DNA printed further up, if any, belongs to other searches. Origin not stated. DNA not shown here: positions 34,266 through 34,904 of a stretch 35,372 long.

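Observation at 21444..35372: Chromosomal type IV secretion / conjugation-like cluster of atypical composition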

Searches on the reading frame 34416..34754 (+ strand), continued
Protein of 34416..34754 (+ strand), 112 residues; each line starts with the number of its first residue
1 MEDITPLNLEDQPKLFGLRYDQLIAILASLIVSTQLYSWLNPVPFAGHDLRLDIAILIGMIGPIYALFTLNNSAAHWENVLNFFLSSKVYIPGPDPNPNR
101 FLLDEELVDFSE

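Call 31: get_annotated_region(hit=H2, flank=12000)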
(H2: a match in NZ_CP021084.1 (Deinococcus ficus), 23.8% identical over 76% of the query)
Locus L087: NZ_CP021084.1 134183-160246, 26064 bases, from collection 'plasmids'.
description: Deinococcus ficus strain CC-FR2-10 plasmid pDFI3, complete sequence
organism: Deinococcus ficus (NCBI taxid 317577)
taxonomy: Bacteria; Deinococcota; Deinococci; Deinococcales; Deinococcaceae; Deinococcus; Deinococcus ficus
host: -; source: Ficus religiosa L.,cell culture,rhizosphere,rhizosphere; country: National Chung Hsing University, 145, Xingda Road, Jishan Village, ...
typing (MOB-suite, as given by PLSDB): non-mobilizable
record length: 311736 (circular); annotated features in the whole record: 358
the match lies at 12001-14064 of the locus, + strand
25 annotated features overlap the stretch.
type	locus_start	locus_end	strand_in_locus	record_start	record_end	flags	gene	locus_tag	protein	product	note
CDS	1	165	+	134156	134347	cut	-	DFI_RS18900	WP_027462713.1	hypothetical protein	-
CDS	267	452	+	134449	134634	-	-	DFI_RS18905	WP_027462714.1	hypothetical protein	-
CDS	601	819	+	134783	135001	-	-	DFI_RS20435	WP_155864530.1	hypothetical protein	-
CDS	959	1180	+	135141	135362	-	-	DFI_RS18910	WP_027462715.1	hypothetical protein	-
CDS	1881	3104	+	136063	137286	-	-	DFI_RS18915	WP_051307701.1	NADAR family protein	-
CDS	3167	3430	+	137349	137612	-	-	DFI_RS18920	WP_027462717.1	hypothetical protein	-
CDS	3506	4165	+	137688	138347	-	-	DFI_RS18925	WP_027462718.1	hypothetical protein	-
CDS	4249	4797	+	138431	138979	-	-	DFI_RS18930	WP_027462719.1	hypothetical protein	-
CDS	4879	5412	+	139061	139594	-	-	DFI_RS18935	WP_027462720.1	hypothetical protein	-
CDS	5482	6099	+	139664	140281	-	-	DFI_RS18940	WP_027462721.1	hypothetical protein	-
CDS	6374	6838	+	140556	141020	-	-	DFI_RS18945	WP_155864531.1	hypothetical protein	-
CDS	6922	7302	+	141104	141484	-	-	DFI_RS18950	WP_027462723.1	hypothetical protein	-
CDS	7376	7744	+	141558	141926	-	-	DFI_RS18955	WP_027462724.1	hypothetical protein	-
CDS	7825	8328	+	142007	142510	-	-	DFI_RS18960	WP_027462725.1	hypothetical protein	-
CDS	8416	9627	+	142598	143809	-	-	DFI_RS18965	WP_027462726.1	hypothetical protein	-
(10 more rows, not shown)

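Call 35: search_protein_families(library=pfam, proteins=[L001:3831-6620:+, L004:13618-16536:+, L026:3545-8905:+, L069:1104-8630:+, L060:6415-8709:+, L034:5786-8764:+], max_evalue=0.1)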
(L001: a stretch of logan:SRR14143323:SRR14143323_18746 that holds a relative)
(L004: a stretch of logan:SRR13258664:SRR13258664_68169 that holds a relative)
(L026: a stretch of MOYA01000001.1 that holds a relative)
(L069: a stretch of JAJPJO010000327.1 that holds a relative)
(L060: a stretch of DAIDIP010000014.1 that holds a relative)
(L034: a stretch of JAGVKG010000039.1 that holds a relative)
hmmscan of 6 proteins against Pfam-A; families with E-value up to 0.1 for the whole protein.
L001:3831-6620:+ (930 aa): 8 families
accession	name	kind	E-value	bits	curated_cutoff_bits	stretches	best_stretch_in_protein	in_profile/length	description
PF19044.6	P-loop_TraG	-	1.1e-18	67.6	25.8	1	525-893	29-390/413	TraG P-loop domain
PF12846.13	AAA_10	-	3.7e-09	36.5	27.5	1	525-817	21-298/362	AAA-like domain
PF11130.14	TraC_F_IV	-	0.00024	20.7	28.1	1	211-419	134-332/375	TraC protein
PF01935.23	DUF87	-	0.0009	19.8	23.2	1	529-597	27-96/220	Helicase HerA, central domain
PF10412.15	TrwB_AAD_bind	-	0.016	14.6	20.5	0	524-565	14-55/387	Type IV secretion-system coupling protein DNA-binding domain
PF08433.16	KTI12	-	0.036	14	22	1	526-577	2-52/271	Chromatin associated protein KTI12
PF13401.12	AAA_22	-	0.064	14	27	0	527-562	7-42/130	AAA domain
PF20720.3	nSTAND3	-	0.07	13.3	27.2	0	525-547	17-39/155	Novel STAND NTPase 3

L004:13618-16536:+ (973 aa): 17 families
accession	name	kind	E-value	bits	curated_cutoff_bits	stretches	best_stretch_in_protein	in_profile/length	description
PF02534.20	T4SS-DNA_transf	-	2e-21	76.9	20.1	1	262-680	34-432/468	Type IV secretory system Conjugative DNA transfer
PF12696.13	TraG-D_C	-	1.5e-08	35.1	22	1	540-672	1-125/126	TraM recognition site of TraD and TraG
PF10412.15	TrwB_AAD_bind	-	1.9e-05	24.2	20.5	1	541-680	246-375/387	Type IV secretion-system coupling protein DNA-binding domain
PF13401.12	AAA_22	-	0.0021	18.8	27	0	269-298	7-37/130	AAA domain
PF13245.12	AAA_19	-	0.0036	17.9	25.1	1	265-306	9-54/134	AAA domain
PF01935.23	DUF87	-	0.004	17.7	23.2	1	248-295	3-51/220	Helicase HerA, central domain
PF19044.6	P-loop_TraG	-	0.016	14.3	25.8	1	263-306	25-68/413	TraG P-loop domain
PF13555.12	AAA_29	-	0.021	15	27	1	269-294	24-49/61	P-loop containing region of AAA domain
PF13191.12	AAA_16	-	0.028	15.3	32.6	1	268-306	25-61/167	AAA ATPase domain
PF05400.18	FliT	-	0.033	15.4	29.5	1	417-472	13-67/85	Flagellar protein FliT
PF22859.1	IBIN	-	0.033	14.4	27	1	173-190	3-20/41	Induced by infection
PF25199.1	nSTAND_NTPase5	-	0.038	14.3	34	1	268-303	42-78/145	Novel STAND NTPase 5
PF13240.11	Zn_Ribbon_1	-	0.041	14.1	25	0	809-821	1-13/23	zinc-ribbon domain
PF13604.12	AAA_30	-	0.048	13.8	27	1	270-305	21-58/191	AAA domain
PF03205.20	MobB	-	0.053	13.8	26.6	1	271-311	3-43/133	Molybdopterin guanine dinucleotide synthesis protein B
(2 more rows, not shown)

L026:3545-8905:+ (1787 aa): 0 families

L069:1104-8630:+ (2509 aa): 0 families

L060:6415-8709:+ (765 aa): 0 families

L034:5786-8764:+ (993 aa): 0 families

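Call 51: search_protein_families(library=pfam, proteins=[L060:6520-7689:+, L034:6146-7321:+, L066:4888-6141:+, L085:5108-6361:+, L039:1903-3084:+], max_evalue=0.1)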
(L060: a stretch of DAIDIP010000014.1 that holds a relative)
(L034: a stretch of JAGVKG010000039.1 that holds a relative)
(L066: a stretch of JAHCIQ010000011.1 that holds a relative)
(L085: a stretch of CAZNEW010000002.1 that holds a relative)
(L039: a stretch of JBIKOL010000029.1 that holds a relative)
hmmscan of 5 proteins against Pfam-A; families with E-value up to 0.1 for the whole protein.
L060:6520-7689:+ (390 aa): 0 families

L034:6146-7321:+ (392 aa): 0 families

L066:4888-6141:+ (418 aa): 2 families
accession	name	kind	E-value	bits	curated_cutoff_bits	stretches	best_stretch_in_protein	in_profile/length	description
PF19597.4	TrbL_4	-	1.8e-06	28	27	1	111-217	36-145/276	Conjugal transfer protein TrbL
PF20721.2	C19orf12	-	0.0033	17.7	30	1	226-258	45-77/163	C19orf12-like protein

L085:5108-6361:+ (418 aa): 2 families
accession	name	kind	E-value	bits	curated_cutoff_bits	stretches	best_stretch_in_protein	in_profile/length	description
PF19597.4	TrbL_4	-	1.4e-06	28.3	27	1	111-216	36-144/276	Conjugal transfer protein TrbL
PF20721.2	C19orf12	-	0.019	15.2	30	1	226-258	45-77/163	C19orf12-like protein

L039:1903-3084:+ (394 aa): 0 families

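Call 53: search_protein_families(library=pfam, alignment_id=A6, max_evalue=10)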
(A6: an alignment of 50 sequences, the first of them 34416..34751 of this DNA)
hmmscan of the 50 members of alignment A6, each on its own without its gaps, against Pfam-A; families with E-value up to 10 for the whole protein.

A. member 1, window:34416-34751:+ (112 aa): 0 families

B. families by the number of members that match (of 50 scanned): 14 families
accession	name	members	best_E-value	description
PF10961.13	SelK_SelG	4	0.01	Selenoprotein SelK_SelG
PF01284.28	MARVEL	2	0.0048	Membrane-associating domain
PF05309.16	TraE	2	0.031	TraE protein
PF22819.2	TcaA_5th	2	0.16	TcaA protein NTF2-like domain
PF15141.11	UQCC3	1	0.053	Ubiquinol-cytochrome-c reductase complex assembly factor 3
PF09778.15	Guanylate_cyc_2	1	0.13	Guanylylate cyclase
PF12666.12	PrgI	1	0.14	PrgI family protein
PF07171.17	MlrC_C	1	0.14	MlrC C-terminus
PF18416.6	GbpA_2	1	0.15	N-acetylglucosamine binding protein domain 2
PF09544.15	DUF2381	1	0.2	Protein of unknown function (DUF2381)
PF05458.17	Siva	1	0.22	Cd27 binding protein (Siva)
PF01922.23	SRP19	1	0.23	SRP19 protein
PF08158.18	SDA1_HEAT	1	0.28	SDA1, HEAT repeat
PF12732.12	YtxH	1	0.31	YtxH-like protein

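Call 78: search_protein_representatives(protein=P0001)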
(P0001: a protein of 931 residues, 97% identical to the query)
Query: 931 residues. Proteins with E-value up to 0.001 (for the whole library): 3144; up to 1e-10: 1027; up to 1e-30: 88. The best 150 are listed.
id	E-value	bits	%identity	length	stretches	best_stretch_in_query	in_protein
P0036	0.0e+00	1722.2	81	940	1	28-930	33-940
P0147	1.6e-107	377.3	69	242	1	104-344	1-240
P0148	3.4e-107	376.2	75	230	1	1-224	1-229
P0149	4.1e-90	319.7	75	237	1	281-479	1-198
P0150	8.8e-74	265.6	30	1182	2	320-926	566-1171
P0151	6.6e-66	239.6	30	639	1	314-911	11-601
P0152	2.0e-62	228.0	28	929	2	320-901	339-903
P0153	7.3e-61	222.9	30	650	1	281-915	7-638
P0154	2.5e-60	221.1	31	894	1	319-918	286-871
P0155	6.2e-59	216.5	86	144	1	476-586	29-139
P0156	3.1e-58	214.2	74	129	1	62-183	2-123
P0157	7.3e-57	209.6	28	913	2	321-920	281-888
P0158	5.4e-56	206.8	30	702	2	320-800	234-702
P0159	4.3e-54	200.5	30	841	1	322-909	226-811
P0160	1.0e-53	199.3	64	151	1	128-278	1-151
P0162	5.4e-52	193.5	28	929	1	196-920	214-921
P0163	2.2e-51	191.5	30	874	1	320-916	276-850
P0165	3.1e-50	187.7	30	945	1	316-921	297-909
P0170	5.7e-48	180.2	27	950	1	320-910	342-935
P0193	1.2e-39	152.7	26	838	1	46-892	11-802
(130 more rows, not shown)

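Call 79: list_cluster_members(proteins=[P0150, P0152, P0154, P0157, P0159, P0162, P0163, P0165, P0170, P0193])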
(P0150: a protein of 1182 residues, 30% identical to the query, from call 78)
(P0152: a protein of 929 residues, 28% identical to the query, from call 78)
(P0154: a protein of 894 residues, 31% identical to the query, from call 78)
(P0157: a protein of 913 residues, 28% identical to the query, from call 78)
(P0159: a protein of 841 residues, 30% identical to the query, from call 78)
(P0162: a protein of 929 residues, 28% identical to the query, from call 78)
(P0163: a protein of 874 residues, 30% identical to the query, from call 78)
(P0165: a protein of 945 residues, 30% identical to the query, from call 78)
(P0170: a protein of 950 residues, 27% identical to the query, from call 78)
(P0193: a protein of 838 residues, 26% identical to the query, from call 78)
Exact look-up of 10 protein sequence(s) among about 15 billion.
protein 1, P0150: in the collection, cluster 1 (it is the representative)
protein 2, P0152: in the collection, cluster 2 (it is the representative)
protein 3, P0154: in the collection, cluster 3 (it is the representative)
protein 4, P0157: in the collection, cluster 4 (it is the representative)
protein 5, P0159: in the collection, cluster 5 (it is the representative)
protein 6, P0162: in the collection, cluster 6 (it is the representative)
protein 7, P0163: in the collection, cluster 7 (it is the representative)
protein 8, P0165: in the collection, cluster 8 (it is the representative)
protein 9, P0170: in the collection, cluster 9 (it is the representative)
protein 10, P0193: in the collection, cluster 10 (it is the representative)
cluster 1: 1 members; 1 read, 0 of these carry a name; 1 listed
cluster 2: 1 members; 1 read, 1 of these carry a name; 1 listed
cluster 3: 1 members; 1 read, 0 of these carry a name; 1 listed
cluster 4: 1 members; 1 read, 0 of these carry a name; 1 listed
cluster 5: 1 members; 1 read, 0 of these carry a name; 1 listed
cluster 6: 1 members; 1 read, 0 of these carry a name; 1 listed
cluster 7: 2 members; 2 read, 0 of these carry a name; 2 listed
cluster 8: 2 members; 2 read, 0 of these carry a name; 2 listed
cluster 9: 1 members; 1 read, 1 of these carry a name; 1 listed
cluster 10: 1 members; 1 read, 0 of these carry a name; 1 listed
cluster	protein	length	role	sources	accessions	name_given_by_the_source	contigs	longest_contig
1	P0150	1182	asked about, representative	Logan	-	-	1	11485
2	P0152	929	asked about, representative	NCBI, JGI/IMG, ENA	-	type IV secretory pathway VirB4 component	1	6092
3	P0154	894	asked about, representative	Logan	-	-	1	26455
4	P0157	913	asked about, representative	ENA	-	-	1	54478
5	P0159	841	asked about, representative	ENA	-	-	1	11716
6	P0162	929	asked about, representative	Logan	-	-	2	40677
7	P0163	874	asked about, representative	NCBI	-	-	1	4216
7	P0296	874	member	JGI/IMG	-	-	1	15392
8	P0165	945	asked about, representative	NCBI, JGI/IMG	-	-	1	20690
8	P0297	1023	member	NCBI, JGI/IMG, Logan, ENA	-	-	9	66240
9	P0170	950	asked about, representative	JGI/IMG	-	hypothetical protein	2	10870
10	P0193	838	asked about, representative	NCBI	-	-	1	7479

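Call 81: search_solved_structures(query=A10, max_evalue=10, show_alignments=3)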
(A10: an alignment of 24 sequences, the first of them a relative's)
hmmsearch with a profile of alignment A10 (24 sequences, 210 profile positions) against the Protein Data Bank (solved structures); distinct sequences matched with E-value up to 10: 1.
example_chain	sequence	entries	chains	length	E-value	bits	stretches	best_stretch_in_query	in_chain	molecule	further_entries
9kbj_A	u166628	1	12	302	1.5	11.8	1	159-196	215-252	Non-structural protein 1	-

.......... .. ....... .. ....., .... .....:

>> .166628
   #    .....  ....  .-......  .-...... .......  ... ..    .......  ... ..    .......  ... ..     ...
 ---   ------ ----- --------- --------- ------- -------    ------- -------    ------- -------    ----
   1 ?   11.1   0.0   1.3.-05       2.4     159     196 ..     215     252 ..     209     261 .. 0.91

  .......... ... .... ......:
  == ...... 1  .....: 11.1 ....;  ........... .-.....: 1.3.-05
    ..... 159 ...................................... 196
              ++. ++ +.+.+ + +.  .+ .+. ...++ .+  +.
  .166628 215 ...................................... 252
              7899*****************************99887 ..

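Call 82: search_solved_structures(query=A3, max_evalue=10, show_alignments=2)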
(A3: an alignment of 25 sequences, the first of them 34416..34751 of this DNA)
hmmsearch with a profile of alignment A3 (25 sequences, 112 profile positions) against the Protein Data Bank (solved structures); distinct sequences matched with E-value up to 10: 1.
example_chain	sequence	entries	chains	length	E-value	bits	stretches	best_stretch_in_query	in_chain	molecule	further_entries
5zsz_A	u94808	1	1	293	1.8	11.8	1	52-103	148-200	Catechol 2,3-dioxygenase, Extradiol ring cleavage protein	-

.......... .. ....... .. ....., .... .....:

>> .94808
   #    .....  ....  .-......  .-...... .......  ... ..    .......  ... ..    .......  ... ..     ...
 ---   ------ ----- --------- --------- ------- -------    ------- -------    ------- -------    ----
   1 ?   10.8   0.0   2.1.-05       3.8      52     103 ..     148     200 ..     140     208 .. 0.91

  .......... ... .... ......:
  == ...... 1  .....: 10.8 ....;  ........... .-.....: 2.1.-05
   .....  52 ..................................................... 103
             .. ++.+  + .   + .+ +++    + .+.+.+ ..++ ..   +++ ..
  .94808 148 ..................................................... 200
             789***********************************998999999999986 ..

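Call 83: get_annotated_region(hit=H14, flank=8000)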
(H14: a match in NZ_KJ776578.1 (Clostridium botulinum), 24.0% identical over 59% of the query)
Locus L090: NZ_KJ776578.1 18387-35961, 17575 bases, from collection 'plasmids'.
description: Clostridium botulinum strain CDC3875 plasmid pCDC3875, complete sequence
organism: Clostridium botulinum (NCBI taxid 1491)
taxonomy: Bacteria; Bacillota; Clostridia; Eubacteriales; Clostridiaceae; Clostridium; Clostridium botulinum
host: -; source: -; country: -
typing (MOB-suite, as given by PLSDB): mobilizable; relaxase MOBP
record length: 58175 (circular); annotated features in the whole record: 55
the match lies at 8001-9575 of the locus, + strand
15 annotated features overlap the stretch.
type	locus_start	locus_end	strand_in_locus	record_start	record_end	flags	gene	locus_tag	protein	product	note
CDS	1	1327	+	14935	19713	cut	-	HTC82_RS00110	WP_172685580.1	N-acetylmuramoyl-L-alanine amidase family protein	-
CDS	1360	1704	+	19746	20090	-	-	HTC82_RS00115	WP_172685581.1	hypothetical protein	-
CDS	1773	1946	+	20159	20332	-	-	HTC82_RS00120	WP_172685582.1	hypothetical protein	-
CDS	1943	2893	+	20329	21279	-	-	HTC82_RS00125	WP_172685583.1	DUF3801 domain-containing protein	-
CDS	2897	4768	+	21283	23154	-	-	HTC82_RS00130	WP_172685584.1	VirD4-like conjugal transfer protein, CD1115 family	-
CDS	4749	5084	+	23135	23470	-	-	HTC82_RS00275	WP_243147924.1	hypothetical protein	-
CDS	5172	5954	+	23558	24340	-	-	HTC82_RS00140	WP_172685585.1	VirB6/TrbL-like conjugal transfer protein, CD1112 family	-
CDS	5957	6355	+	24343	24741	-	-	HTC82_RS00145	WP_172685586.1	PrgI family protein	-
CDS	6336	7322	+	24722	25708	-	-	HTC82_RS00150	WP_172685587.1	hypothetical protein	-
CDS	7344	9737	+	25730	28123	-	-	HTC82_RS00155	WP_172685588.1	VirB4-like conjugal transfer ATPase, CD1110 family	-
CDS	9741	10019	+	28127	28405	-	-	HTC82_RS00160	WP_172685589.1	hypothetical protein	-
CDS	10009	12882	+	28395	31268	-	-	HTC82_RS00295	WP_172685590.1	transglycosylase SLT domain-containing protein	-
CDS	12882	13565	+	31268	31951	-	-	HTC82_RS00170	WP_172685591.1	hypothetical protein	-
CDS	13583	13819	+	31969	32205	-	-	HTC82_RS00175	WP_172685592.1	hypothetical protein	-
CDS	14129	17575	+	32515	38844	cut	-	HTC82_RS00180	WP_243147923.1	SNF2-related protein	-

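Call 84: get_annotated_region(hit=H3, flank=8000)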
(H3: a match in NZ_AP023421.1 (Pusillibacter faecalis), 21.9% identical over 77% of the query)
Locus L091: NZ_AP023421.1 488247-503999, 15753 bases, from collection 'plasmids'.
description: Pusillibacter faecalis strain MM59 plasmid pMM59_01
organism: Pusillibacter faecalis (NCBI taxid 2714358)
taxonomy: Bacteria; Bacillota; Clostridia; Eubacteriales; Oscillospiraceae; Pusillibacter; Pusillibacter faecalis
host: -; source: Homo sapiens; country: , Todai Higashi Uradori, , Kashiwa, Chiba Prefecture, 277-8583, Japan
typing (MOB-suite, as given by PLSDB): conjugative; relaxase MOBQ,MOBV; mating-pair formation MPF_T
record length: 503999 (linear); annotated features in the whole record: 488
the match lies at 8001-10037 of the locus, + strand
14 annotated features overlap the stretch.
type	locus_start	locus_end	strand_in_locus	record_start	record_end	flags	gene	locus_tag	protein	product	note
CDS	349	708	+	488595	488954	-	-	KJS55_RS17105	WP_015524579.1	DUF3847 domain-containing protein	-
CDS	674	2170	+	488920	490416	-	mobQ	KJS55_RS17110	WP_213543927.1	MobQ family relaxase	-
CDS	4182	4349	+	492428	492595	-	-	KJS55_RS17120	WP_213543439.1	transposon-encoded TnpW family protein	-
CDS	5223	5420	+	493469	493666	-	-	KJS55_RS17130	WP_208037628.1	hypothetical protein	-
CDS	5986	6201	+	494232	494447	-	-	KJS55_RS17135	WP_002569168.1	Maff2 family mobile element protein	-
CDS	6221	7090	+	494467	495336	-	-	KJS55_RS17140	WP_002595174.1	VirB6/TrbL-like conjugal transfer protein, CD1112 family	-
CDS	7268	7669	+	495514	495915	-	-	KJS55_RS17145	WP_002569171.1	PrgI family protein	-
CDS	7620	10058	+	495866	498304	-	-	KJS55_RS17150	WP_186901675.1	VirB4-like conjugal transfer ATPase, CD1110 family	-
CDS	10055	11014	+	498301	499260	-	-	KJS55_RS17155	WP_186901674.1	site-specific DNA-methyltransferase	GO:0009307 - DNA restriction-modification system [Evidence IEA]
CDS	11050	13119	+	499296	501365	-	-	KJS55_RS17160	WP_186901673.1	CHAP domain-containing protein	-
CDS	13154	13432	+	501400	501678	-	-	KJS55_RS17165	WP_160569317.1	DUF4315 family protein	-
CDS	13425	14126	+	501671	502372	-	-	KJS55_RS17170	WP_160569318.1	DUF4366 domain-containing protein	-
CDS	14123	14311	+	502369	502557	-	-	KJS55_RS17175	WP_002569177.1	hypothetical protein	-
CDS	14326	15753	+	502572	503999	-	-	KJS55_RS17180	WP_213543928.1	DNA topoisomerase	GO:0006265 - DNA topological change [Evidence IEA]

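Call 85: get_annotated_region(hit=H6, flank=8000)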
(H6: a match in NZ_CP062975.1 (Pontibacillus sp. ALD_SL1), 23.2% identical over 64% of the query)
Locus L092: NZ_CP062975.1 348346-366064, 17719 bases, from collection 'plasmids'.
description: Pontibacillus sp. ALD_SL1 plasmid unnamed, complete sequence
organism: Pontibacillus sp. ALD_SL1 (NCBI taxid 2777185)
taxonomy: Bacteria; Bacillota; Bacilli; Bacillales; Bacillaceae; Pontibacillus; Pontibacillus sp. ALD SL1
host: -; source: mangrove mud; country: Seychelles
typing (MOB-suite, as given by PLSDB): non-mobilizable
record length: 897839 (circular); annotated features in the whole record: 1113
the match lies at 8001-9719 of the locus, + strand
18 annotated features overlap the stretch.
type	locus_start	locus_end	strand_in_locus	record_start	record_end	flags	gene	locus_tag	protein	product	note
CDS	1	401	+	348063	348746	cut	-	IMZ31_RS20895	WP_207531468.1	chemotaxis protein CheW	GO:0006935 - chemotaxis [Evidence IEA]; GO:0007165 - signal transduction [Evidence IEA]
CDS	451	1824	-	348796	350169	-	-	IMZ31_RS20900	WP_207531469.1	hypothetical protein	-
CDS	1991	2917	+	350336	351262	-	-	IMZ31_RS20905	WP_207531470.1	hypothetical protein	-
CDS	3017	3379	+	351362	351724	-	-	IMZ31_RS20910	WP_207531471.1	hypothetical protein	-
CDS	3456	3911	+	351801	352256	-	-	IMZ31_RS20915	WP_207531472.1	Mbov_0395 family pilin-like conjugal transfer protein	-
CDS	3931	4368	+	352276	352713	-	-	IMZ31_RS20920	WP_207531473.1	hypothetical protein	-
CDS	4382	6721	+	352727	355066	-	-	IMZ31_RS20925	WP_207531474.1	hypothetical protein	-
CDS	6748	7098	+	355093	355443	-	-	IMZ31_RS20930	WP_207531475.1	hypothetical protein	-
CDS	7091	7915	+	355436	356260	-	-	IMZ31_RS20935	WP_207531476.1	hypothetical protein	-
CDS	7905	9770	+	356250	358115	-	-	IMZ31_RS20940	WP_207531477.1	VirB4-like conjugal transfer ATPase, CD1110 family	-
CDS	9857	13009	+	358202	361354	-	-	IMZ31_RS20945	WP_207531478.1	peptidoglycan DD-metalloendopeptidase family protein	-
CDS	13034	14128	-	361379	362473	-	-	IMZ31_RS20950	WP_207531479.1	hypothetical protein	-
CDS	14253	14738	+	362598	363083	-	-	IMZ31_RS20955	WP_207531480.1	hypothetical protein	-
CDS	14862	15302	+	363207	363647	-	-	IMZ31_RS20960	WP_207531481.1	YaaR family protein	-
CDS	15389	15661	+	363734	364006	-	-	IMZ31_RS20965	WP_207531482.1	flagellar biosynthesis anti-sigma factor FlgM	-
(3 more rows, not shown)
